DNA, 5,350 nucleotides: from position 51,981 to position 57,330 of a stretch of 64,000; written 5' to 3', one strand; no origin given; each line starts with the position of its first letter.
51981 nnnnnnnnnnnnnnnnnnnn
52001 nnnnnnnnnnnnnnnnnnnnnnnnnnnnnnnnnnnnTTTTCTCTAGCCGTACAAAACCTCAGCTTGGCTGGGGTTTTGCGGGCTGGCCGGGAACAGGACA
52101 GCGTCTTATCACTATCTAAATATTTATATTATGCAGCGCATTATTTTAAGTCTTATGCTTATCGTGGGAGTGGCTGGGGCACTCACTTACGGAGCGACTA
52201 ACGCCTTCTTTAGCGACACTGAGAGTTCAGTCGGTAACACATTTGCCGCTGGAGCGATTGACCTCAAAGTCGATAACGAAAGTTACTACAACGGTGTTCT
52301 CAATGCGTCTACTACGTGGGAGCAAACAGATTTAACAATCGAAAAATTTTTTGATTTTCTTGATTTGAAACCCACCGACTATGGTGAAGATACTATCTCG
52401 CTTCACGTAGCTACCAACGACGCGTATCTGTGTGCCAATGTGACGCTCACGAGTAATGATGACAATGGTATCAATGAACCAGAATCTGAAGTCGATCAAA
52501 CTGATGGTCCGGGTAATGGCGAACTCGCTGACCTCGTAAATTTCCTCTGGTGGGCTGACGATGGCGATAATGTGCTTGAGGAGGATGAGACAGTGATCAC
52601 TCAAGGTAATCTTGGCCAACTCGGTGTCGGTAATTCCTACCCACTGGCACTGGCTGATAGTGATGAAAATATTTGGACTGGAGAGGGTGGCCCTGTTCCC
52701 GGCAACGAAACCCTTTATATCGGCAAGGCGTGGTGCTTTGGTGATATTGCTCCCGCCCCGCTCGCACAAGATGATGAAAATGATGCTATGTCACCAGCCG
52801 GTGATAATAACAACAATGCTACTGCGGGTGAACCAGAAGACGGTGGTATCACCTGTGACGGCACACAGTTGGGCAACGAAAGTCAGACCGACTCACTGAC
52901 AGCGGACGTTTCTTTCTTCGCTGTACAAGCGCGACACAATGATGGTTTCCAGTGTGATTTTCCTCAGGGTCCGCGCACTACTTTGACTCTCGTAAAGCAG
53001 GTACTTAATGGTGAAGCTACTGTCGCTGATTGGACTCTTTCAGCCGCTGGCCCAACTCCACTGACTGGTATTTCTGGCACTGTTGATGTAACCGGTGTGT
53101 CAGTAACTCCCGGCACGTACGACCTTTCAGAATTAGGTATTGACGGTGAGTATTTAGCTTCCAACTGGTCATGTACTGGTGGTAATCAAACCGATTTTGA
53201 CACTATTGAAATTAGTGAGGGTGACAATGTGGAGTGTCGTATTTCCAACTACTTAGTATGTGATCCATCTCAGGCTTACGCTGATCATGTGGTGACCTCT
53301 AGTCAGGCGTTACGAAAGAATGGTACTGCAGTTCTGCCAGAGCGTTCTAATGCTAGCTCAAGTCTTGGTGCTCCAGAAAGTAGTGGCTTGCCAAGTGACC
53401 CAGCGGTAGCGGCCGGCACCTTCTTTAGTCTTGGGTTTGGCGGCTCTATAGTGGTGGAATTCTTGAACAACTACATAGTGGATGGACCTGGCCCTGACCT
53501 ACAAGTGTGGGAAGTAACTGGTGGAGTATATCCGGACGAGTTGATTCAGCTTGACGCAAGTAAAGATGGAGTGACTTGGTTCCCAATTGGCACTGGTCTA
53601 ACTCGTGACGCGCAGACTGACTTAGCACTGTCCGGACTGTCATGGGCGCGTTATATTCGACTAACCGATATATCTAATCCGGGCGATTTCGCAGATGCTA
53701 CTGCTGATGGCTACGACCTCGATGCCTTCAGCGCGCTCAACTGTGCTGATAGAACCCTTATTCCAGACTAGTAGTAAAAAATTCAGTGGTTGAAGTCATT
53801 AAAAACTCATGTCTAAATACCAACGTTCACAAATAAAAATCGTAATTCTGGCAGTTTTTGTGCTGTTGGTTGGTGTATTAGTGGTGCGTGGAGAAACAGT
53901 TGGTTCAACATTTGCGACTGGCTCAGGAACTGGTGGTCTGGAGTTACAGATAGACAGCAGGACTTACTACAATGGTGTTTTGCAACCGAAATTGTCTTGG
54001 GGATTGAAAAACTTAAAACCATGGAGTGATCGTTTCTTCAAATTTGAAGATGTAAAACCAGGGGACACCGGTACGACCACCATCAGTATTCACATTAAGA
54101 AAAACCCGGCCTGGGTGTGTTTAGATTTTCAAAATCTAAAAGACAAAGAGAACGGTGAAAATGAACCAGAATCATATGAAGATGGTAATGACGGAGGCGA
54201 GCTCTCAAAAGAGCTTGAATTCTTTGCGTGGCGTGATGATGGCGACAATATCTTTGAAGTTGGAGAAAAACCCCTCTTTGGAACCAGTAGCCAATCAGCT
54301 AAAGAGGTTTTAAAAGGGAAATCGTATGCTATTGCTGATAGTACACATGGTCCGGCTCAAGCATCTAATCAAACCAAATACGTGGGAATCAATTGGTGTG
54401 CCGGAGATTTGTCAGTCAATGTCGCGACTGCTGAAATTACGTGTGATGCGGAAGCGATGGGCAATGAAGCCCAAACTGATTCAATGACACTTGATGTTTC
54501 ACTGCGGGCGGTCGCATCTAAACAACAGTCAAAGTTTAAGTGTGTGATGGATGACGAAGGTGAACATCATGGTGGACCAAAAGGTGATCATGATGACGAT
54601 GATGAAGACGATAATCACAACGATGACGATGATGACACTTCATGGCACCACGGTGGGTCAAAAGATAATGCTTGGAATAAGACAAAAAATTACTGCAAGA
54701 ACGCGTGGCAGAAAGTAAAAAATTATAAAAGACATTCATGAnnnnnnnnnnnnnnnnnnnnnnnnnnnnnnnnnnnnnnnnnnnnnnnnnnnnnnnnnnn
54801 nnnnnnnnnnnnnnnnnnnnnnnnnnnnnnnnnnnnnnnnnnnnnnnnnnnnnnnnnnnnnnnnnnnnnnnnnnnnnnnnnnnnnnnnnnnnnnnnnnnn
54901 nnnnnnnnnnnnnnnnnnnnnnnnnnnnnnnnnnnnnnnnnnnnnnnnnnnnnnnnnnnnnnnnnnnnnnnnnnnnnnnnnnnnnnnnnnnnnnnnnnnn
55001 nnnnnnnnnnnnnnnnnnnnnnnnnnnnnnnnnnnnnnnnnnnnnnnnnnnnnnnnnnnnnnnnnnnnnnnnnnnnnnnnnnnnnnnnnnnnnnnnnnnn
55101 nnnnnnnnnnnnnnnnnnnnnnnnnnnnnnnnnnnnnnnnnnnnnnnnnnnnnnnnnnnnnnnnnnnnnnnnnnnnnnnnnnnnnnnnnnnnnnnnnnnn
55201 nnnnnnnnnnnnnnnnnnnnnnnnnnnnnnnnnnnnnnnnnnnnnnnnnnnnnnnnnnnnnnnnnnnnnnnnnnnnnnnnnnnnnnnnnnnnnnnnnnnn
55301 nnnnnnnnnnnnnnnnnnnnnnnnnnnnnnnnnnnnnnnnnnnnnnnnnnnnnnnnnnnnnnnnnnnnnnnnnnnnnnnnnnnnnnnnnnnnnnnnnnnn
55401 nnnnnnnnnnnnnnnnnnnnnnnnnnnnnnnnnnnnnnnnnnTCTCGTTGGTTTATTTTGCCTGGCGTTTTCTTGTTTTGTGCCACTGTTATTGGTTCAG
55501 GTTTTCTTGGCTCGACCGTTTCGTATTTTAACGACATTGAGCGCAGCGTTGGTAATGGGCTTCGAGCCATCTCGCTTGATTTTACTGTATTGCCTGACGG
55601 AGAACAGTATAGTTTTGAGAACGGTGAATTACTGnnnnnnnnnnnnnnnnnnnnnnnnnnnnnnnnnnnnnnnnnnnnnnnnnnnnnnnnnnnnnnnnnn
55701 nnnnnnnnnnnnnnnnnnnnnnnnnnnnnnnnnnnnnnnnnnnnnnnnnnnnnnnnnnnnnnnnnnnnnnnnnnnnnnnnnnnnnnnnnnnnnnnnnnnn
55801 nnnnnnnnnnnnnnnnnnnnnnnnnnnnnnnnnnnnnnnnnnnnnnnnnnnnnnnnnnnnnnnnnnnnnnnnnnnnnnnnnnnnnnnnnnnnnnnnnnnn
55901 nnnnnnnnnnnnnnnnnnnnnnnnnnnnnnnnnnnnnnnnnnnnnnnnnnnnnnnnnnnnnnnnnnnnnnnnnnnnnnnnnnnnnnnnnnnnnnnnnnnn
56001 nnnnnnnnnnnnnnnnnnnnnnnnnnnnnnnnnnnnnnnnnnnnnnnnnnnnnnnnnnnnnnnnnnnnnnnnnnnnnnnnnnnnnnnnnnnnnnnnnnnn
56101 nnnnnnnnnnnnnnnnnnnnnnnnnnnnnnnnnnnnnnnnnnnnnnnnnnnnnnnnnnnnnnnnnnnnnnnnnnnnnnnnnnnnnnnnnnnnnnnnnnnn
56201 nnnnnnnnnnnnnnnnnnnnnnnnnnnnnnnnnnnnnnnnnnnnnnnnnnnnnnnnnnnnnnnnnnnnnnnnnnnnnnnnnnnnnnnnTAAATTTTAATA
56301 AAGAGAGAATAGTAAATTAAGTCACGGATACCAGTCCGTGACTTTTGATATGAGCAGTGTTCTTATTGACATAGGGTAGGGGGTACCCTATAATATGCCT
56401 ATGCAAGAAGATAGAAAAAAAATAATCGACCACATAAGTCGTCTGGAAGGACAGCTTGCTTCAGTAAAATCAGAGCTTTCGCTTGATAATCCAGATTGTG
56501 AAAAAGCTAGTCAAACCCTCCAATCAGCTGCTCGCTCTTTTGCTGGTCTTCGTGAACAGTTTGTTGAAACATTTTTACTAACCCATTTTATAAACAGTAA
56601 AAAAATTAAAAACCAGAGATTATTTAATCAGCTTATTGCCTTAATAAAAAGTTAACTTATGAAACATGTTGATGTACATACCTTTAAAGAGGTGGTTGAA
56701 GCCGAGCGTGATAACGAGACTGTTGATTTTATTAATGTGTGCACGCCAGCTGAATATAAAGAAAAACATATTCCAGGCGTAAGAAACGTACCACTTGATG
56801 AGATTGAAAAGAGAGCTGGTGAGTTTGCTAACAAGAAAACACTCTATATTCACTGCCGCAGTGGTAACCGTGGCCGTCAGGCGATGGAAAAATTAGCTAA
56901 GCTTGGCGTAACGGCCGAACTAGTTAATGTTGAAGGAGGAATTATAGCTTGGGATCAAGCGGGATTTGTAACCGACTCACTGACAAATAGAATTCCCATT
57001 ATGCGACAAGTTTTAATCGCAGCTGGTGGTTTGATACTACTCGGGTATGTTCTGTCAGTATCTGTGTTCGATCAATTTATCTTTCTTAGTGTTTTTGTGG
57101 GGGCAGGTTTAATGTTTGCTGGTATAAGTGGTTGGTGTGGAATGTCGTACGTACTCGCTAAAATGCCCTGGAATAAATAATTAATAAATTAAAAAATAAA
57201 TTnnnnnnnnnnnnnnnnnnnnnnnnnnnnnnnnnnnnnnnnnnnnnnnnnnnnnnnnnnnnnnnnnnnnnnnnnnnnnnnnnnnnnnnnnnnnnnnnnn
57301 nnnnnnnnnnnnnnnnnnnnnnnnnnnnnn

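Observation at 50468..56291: Operon of three TasA/camelysin-like paralogues plus a SipW-type signal peptidase: putative extracellular fibre system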

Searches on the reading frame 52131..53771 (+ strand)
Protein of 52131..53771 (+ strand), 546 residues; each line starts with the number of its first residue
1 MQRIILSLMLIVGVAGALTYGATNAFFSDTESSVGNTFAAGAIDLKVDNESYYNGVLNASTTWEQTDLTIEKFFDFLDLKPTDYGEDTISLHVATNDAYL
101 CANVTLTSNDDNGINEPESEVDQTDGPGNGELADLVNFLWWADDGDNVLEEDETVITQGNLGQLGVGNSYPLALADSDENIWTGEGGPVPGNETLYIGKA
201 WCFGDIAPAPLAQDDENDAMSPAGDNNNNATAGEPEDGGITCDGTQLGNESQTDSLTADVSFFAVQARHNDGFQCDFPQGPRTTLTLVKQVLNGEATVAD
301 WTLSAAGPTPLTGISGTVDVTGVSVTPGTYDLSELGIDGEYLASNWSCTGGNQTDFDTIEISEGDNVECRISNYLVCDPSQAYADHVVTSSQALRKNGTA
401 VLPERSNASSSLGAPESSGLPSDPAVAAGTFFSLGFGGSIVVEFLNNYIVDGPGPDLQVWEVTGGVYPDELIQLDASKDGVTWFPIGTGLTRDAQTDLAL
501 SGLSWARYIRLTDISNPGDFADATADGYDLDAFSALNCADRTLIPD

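Call 3: search_protein_families(library=pfam, proteins=[window:52131-53771:+], max_evalue=0.1)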
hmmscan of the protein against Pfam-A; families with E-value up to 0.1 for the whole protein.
window:52131-53771:+ (546 aa): 2 families
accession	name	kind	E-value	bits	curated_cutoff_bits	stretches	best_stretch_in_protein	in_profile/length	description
PF19403.5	SpaA_2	-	1.9e-22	80.1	25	1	283-371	4-96/96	Prealbumin-like fold domain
PF12389.13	Peptidase_M73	-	0.0004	20.7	22.5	1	15-50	16-50/196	Camelysin metallo-endopeptidase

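Call 4: search_protein_families(library=ncbifam, proteins=[window:52131-53771:+], max_evalue=0.1)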
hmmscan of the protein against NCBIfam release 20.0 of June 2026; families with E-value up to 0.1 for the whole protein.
window:52131-53771:+ (546 aa): 1 family
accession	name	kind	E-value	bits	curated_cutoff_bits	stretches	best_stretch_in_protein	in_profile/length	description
TIGR04088.1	cognate_SipW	domain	0.00014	21.9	19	1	9-42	1-33/34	SipW-dependent-type signal peptide-containing protein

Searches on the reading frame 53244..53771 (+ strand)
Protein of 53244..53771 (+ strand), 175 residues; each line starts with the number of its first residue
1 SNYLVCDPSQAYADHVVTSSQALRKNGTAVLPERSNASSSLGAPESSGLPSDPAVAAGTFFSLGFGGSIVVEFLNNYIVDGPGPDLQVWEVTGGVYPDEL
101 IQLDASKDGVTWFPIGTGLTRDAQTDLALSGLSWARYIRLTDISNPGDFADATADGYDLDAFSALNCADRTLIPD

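Call 41: search_protein_families(library=pfam, proteins=[window:53244-53771:+], max_evalue=10)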
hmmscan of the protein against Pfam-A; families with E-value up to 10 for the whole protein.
window:53244-53771:+ (175 aa): 0 families

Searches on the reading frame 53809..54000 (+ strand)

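Call 57: search_protein_families(library=ncbifam, proteins=[window:53809-54000:+], max_evalue=10)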
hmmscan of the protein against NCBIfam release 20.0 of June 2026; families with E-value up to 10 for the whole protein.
seq(64 aa): 1 family
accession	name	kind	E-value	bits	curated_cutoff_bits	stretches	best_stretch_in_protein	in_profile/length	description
NF006355.0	PRK08578.1-3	equivalog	0.055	12.7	421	1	2-52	12-63/290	preprotein translocase subunit SecF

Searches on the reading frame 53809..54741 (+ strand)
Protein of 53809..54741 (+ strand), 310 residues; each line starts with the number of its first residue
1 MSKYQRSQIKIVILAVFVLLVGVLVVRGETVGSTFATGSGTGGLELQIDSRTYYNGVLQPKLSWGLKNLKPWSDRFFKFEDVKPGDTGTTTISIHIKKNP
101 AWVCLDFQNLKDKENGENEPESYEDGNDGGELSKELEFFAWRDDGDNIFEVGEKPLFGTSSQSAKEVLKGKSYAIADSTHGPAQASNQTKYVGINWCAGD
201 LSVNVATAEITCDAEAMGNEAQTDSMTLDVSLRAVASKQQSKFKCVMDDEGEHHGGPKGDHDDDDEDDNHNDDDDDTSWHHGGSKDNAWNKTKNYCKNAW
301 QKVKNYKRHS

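Call 3: search_protein_families(library=pfam, proteins=[window:53809-54741:+], max_evalue=0.1)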
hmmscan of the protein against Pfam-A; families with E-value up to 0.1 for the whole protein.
window:53809-54741:+ (310 aa): 1 family
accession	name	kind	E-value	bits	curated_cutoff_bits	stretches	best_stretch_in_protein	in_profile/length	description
PF18136.6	DNApol_Exo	-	0.012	15.3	26.7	1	223-303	161-240/282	DNA mitochondrial polymerase exonuclease domain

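Call 4: search_protein_families(library=ncbifam, proteins=[window:53809-54741:+], max_evalue=0.1)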
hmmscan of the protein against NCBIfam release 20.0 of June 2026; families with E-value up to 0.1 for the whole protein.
window:53809-54741:+ (310 aa): 0 families

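Call 41: search_protein_families(library=pfam, proteins=[window:53809-54741:+], max_evalue=10)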
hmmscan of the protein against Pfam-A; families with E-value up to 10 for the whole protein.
window:53809-54741:+ (310 aa): 1 family
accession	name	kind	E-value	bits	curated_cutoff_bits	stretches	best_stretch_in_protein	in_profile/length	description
PF18136.6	DNApol_Exo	-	0.012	15.3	26.7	1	223-303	161-240/282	DNA mitochondrial polymerase exonuclease domain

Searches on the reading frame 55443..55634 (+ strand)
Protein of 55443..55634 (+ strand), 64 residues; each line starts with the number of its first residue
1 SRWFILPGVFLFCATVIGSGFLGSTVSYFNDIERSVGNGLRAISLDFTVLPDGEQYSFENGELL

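Call 57: search_protein_families(library=ncbifam, proteins=[window:55443-55634:+], max_evalue=10)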
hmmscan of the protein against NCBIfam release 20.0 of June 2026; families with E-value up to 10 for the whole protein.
seq(64 aa): 2 families
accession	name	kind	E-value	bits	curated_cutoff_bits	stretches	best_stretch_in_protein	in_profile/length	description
TIGR04088.1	cognate_SipW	domain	0.058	13.6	19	1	14-33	4-23/34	SipW-dependent-type signal peptide-containing protein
NF040492.1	not_ScfB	exception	0.22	10.3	855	1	19-62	256-299/450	ScfB-related radical SAM/SPASM orphan maturase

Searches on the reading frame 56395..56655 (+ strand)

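Call 48: search_protein_families(library=pfam, proteins=[window:56395-56655:+], max_evalue=0.001)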
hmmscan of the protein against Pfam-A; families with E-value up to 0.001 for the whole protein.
window:56395-56655:+ (86 aa): 1 family
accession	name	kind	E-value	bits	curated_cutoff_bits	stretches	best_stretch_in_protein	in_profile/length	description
PF02583.22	Trns_repr_metal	-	6.9e-06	26.8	22.8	1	6-85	1-77/78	Metal-sensitive transcriptional repressor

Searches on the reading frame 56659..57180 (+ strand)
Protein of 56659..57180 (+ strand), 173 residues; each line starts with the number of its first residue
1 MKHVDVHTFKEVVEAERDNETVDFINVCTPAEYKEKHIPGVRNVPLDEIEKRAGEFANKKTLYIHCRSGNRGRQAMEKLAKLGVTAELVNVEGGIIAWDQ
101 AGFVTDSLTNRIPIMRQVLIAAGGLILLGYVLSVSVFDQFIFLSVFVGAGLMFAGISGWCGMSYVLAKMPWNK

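Call 48: search_protein_families(library=pfam, proteins=[window:56659-57180:+], max_evalue=0.001)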
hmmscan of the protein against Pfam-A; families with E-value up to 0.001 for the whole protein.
window:56659-57180:+ (173 aa): 2 families
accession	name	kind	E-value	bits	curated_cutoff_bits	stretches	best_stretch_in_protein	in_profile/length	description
PF00581.25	Rhodanese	-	4.8e-14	53.1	22.2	1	13-100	5-101/102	Rhodanese-like domain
PF11127.14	YgaP-like_TM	-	3.4e-05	24.3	25.3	1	116-166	10-58/66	Inner membrane protein YgaP-like, transmembrane domain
